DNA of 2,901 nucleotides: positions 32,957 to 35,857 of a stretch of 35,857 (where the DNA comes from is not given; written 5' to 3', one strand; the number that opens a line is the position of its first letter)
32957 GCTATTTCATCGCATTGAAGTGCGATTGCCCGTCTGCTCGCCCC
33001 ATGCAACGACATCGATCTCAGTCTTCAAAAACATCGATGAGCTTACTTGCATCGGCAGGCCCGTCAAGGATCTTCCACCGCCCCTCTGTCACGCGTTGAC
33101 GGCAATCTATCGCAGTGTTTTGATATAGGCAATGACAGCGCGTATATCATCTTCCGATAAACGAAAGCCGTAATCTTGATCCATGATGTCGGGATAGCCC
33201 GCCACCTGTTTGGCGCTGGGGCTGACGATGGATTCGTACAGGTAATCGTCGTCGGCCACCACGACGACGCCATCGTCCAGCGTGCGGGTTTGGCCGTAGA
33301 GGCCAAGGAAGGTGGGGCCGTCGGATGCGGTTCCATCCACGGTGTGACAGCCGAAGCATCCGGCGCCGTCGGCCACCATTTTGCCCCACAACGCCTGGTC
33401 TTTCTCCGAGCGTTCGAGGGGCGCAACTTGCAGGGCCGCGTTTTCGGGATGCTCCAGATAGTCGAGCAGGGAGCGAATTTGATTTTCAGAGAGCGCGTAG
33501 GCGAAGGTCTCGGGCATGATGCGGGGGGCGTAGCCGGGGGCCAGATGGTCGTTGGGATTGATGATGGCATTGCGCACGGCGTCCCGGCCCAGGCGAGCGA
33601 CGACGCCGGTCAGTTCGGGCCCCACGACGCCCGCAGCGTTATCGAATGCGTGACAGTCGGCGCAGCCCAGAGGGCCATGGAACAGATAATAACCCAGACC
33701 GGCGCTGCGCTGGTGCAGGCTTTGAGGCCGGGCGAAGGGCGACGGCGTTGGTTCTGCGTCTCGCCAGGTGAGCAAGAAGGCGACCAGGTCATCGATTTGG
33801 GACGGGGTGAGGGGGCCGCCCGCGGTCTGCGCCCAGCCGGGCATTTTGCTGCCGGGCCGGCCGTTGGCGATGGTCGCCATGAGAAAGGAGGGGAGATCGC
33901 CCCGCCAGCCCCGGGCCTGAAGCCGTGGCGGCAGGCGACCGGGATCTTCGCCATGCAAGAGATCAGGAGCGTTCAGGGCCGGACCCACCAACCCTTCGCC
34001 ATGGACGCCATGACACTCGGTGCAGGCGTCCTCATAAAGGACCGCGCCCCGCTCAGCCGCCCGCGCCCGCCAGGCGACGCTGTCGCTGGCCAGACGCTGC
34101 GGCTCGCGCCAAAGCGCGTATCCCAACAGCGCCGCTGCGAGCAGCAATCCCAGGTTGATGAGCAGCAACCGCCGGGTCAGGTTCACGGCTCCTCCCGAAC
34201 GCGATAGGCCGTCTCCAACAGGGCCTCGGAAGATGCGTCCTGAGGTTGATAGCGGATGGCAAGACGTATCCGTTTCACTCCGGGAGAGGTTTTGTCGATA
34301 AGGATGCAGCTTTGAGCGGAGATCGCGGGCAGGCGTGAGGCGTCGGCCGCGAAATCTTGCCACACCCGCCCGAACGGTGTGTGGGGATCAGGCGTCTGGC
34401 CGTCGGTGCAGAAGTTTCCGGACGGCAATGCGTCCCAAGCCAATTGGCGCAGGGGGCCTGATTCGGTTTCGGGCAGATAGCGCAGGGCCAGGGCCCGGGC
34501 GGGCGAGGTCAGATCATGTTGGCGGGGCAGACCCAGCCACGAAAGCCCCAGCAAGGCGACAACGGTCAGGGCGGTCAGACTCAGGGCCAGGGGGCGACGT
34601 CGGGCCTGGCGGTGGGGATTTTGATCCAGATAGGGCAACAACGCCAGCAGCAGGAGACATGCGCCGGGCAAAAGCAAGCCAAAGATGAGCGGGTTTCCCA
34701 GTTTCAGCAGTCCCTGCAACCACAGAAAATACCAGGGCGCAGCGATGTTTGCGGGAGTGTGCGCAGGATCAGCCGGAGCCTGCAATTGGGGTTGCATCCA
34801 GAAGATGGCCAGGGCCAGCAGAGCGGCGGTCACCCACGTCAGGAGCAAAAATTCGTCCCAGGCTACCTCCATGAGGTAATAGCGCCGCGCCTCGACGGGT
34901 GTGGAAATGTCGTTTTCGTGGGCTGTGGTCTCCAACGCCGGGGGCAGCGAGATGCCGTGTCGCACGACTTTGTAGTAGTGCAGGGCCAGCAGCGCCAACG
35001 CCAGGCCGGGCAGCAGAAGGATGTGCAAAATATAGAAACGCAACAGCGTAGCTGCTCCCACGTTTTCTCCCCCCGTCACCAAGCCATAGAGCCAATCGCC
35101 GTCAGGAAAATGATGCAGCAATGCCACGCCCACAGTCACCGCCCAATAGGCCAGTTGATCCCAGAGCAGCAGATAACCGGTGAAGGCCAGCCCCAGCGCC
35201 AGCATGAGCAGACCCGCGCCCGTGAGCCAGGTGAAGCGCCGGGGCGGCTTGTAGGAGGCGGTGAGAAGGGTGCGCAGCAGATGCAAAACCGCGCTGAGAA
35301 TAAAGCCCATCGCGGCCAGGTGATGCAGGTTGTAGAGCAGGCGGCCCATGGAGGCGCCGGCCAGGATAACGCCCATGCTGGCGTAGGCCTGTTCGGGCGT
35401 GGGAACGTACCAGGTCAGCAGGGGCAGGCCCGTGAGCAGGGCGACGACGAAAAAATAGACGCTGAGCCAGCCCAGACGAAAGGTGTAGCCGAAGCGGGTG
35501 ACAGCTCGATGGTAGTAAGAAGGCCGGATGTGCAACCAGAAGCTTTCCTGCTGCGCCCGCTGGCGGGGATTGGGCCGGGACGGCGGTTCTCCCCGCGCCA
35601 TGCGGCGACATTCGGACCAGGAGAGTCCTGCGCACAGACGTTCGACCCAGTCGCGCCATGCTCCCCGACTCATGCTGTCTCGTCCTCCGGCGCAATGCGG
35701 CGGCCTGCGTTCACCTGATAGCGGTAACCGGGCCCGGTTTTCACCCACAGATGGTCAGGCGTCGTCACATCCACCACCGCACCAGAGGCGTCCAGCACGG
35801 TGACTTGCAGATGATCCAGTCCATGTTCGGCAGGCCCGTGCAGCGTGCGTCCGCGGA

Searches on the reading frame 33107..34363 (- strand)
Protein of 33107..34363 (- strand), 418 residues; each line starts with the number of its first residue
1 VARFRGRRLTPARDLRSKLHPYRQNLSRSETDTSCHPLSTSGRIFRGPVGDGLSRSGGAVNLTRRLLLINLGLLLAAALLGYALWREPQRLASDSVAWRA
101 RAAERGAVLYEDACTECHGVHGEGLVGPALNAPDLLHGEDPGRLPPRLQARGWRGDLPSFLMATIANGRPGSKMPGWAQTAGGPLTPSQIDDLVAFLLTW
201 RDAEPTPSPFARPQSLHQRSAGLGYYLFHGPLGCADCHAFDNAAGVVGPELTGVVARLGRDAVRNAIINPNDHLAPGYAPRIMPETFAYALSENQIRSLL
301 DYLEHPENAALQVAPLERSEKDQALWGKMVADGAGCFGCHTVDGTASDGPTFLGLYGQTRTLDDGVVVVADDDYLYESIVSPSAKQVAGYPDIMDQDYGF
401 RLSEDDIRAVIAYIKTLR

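Call 60: search_protein_families(library=pfam, proteins=[window:33107-34363:-], max_evalue=0.001)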
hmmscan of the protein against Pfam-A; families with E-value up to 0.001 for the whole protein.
window:33107-34363:- (418 aa): 2 families
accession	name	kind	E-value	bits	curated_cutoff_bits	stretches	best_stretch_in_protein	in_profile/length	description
PF00034.26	Cytochrom_C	-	1.7e-24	87.3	21.3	3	103-199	1-88/90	Cytochrome c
PF13442.11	Cytochrome_CBB3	-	3.5e-19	69.3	27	1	102-197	2-68/68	Cytochrome C oxidase, cbb3-type, subunit III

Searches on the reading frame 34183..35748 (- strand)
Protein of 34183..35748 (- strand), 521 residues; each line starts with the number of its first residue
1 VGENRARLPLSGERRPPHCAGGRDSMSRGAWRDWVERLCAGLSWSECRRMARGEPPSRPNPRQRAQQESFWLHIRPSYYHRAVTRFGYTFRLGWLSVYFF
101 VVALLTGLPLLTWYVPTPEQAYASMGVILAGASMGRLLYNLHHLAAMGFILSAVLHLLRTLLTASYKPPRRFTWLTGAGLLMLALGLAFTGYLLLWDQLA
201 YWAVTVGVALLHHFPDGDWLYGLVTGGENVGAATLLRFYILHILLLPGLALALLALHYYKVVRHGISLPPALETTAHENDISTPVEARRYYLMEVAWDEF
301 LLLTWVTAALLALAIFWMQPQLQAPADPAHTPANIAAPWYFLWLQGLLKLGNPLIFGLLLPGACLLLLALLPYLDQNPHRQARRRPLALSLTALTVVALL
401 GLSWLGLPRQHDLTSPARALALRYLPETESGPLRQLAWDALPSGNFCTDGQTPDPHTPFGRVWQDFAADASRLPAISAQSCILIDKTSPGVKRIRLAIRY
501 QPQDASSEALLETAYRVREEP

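Call 60: search_protein_families(library=pfam, proteins=[window:34183-35748:-], max_evalue=0.001)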
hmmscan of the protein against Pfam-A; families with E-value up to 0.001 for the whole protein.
window:34183-35748:- (521 aa): 3 families
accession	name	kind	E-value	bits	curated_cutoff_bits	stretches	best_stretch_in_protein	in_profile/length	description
PF13631.11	Cytochrom_B_N_2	-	1.6e-35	123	27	1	149-321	3-164/169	Cytochrome b(N-terminal)/b6/petB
PF00033.24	Cytochrome_B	-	7e-31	108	27.2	1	87-261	11-185/189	Cytochrome b/b6/petB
PF00032.22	Cytochrom_B_C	-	4.8e-15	56.1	20.7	1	325-412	1-88/102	Cytochrome b(C-terminal)/b6/petD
